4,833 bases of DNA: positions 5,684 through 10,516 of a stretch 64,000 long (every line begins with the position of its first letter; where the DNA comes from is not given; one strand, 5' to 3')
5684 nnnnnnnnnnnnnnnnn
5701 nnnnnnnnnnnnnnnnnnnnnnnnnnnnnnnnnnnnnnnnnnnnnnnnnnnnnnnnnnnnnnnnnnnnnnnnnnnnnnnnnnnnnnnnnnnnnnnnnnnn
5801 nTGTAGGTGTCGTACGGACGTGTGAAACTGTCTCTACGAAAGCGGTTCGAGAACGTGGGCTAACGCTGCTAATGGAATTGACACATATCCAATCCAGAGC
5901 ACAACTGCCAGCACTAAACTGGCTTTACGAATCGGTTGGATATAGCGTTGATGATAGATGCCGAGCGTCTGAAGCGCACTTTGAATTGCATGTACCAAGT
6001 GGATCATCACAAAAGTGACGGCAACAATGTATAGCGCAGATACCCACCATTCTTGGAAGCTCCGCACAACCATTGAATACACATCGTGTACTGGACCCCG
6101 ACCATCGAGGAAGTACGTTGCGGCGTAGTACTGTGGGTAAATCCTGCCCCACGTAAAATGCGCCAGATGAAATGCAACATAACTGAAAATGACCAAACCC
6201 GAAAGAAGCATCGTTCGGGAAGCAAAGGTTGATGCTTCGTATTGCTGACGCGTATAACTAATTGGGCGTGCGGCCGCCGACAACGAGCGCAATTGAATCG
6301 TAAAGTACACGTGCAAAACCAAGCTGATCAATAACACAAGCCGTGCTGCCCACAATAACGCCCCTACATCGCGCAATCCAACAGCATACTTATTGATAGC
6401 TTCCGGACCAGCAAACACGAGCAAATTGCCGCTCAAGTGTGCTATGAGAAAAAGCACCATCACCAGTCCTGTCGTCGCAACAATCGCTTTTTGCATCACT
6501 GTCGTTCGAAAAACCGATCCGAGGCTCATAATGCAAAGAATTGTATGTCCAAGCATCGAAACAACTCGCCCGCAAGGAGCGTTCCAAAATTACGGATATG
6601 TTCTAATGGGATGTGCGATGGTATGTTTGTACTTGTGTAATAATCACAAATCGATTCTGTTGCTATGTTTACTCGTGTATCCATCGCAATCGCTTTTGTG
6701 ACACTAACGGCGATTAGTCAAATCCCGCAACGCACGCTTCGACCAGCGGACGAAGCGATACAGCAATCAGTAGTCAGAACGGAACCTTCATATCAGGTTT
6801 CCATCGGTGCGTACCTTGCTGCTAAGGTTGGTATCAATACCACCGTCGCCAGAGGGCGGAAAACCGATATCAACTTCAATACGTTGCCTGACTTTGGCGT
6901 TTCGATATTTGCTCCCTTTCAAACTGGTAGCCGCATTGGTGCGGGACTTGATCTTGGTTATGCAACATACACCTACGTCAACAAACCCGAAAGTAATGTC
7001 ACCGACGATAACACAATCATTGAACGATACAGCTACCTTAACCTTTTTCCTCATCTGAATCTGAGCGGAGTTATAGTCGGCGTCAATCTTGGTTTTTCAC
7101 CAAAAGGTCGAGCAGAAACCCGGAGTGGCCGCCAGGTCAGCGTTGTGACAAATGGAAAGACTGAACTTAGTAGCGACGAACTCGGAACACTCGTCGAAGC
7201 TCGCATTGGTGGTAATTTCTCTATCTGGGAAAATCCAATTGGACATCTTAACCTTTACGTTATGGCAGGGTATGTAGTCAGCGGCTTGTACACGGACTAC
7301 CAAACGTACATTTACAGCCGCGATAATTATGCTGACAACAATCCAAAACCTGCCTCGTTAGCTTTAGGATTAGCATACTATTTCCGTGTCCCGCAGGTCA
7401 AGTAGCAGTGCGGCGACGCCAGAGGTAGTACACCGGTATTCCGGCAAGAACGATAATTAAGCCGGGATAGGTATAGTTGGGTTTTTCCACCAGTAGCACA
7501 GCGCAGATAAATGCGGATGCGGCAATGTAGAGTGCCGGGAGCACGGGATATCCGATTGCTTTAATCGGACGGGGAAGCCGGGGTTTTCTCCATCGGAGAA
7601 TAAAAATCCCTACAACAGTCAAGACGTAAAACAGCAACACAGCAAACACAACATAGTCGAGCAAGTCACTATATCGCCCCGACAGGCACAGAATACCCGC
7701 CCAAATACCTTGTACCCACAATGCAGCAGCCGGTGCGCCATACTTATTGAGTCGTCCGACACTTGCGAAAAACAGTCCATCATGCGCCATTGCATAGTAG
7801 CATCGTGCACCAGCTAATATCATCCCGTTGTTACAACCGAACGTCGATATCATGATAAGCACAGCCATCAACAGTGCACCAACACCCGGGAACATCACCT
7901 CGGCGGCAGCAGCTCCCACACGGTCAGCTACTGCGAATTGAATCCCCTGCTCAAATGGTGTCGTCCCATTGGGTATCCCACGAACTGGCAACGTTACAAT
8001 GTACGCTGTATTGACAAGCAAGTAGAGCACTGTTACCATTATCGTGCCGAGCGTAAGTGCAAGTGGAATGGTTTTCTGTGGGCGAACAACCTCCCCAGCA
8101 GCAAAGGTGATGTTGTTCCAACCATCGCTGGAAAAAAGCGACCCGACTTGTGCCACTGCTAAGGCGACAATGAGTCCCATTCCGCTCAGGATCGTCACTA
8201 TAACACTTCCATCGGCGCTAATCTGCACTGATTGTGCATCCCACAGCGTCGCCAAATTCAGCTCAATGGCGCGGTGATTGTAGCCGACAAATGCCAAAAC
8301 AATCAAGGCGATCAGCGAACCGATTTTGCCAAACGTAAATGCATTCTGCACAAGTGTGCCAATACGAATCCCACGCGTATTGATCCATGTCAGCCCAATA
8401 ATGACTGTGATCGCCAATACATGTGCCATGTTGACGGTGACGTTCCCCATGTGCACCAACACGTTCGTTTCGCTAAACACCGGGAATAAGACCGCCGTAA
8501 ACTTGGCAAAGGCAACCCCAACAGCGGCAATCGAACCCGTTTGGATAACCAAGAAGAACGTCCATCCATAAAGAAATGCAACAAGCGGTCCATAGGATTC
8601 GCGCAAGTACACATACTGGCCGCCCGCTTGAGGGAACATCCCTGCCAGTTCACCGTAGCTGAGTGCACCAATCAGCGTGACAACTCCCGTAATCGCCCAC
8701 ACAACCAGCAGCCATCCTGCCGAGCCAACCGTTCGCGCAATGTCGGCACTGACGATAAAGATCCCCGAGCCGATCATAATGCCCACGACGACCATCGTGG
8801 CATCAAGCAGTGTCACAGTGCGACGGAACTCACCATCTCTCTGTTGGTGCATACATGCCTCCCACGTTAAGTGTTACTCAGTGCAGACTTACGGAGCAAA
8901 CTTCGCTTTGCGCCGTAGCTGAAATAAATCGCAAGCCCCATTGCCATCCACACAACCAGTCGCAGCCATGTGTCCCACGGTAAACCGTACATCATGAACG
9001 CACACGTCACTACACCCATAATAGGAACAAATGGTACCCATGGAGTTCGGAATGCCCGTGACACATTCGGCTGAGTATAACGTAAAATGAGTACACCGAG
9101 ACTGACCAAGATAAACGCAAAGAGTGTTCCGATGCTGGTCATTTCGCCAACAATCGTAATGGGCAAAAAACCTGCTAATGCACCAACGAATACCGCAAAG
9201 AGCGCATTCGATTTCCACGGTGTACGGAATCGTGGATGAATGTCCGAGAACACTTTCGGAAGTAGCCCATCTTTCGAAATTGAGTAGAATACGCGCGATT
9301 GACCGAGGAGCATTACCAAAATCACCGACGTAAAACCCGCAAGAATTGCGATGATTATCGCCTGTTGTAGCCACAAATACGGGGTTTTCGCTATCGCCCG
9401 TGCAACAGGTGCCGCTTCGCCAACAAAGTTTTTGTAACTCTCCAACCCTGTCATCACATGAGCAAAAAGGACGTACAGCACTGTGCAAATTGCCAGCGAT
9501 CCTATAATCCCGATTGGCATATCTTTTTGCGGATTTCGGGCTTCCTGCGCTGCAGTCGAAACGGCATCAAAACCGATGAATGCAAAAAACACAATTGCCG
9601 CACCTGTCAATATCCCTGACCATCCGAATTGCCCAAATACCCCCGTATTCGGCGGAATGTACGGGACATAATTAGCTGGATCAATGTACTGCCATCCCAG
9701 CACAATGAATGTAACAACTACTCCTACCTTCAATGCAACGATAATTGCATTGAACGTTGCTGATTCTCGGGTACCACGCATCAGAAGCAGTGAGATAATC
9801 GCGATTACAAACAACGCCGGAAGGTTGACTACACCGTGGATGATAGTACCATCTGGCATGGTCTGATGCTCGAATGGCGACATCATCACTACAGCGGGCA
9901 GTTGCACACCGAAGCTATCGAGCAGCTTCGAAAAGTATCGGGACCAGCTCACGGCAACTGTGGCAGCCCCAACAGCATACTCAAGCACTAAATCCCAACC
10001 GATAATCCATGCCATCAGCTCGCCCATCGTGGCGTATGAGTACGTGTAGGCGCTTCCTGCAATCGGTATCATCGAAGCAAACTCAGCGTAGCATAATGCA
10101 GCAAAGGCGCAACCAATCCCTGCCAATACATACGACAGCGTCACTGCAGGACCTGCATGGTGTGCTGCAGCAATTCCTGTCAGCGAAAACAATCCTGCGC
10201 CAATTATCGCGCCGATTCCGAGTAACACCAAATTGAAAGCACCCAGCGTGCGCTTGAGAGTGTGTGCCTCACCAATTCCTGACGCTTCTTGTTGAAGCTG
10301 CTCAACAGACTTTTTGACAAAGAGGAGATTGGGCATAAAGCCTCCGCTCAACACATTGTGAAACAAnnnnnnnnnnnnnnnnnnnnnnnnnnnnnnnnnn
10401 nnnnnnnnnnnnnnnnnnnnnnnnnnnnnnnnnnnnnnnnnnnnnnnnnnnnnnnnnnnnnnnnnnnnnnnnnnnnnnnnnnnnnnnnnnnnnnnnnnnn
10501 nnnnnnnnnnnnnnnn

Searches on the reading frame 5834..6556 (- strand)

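Call 36: search_protein_families(library=pfam, proteins=[window:5834-6556:-], max_evalue=0.00001)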
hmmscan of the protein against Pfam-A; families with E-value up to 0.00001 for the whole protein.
window:5834-6556:- (240 aa): 0 families

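Call 40: search_protein_families(library=ncbifam, proteins=[window:5834-6556:-], max_evalue=0.00001)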
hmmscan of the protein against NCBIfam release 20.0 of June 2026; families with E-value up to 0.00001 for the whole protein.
window:5834-6556:- (240 aa): 1 family
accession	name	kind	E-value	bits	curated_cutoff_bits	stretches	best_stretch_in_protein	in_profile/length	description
TIGR02046.1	sdhC_b558_fam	subfamily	5.6e-52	176.4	96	1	19-234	2-210/212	succinate dehydrogenase (or fumarate reductase) cytochrome b subunit, b558 family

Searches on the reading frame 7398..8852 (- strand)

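Call 36: search_protein_families(library=pfam, proteins=[window:7398-8852:-], max_evalue=0.00001)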
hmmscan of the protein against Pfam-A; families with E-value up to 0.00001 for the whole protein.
window:7398-8852:- (484 aa): 2 families
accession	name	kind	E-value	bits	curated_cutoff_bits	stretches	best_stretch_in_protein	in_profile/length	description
PF13520.12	AA_permease_2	-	7.1e-54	183.8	27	1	14-464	2-415/427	Amino acid permease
PF00324.27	AA_permease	-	1.1e-29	104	24.6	1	18-458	2-425/470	Amino acid permease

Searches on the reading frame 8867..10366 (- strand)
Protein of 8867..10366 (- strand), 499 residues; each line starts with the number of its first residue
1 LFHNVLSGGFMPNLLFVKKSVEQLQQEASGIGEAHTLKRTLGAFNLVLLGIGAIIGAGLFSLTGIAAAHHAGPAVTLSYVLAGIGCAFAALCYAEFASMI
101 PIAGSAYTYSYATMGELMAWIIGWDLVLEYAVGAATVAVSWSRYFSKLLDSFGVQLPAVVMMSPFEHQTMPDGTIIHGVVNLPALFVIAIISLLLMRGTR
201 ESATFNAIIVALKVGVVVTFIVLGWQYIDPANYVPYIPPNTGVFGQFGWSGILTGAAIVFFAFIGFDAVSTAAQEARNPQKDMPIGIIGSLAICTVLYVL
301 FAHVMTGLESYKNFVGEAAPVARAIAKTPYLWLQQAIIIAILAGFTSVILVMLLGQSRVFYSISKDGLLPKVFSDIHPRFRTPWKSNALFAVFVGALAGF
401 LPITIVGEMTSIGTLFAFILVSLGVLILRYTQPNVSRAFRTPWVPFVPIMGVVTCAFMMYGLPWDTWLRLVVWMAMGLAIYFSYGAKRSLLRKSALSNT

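Call 36: search_protein_families(library=pfam, proteins=[window:8867-10366:-], max_evalue=0.00001)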
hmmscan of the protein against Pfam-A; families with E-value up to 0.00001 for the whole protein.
window:8867-10366:- (499 aa): 3 families
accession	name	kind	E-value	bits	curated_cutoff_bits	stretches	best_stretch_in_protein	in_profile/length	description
PF13520.12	AA_permease_2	-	4.6e-51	174.5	27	1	41-461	1-403/427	Amino acid permease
PF00324.27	AA_permease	-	3.9e-38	131.8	24.6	1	46-463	2-421/470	Amino acid permease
PF13906.12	AA_permease_C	-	1.6e-14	54.2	27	1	439-489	1-51/51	C-terminus of AA_permease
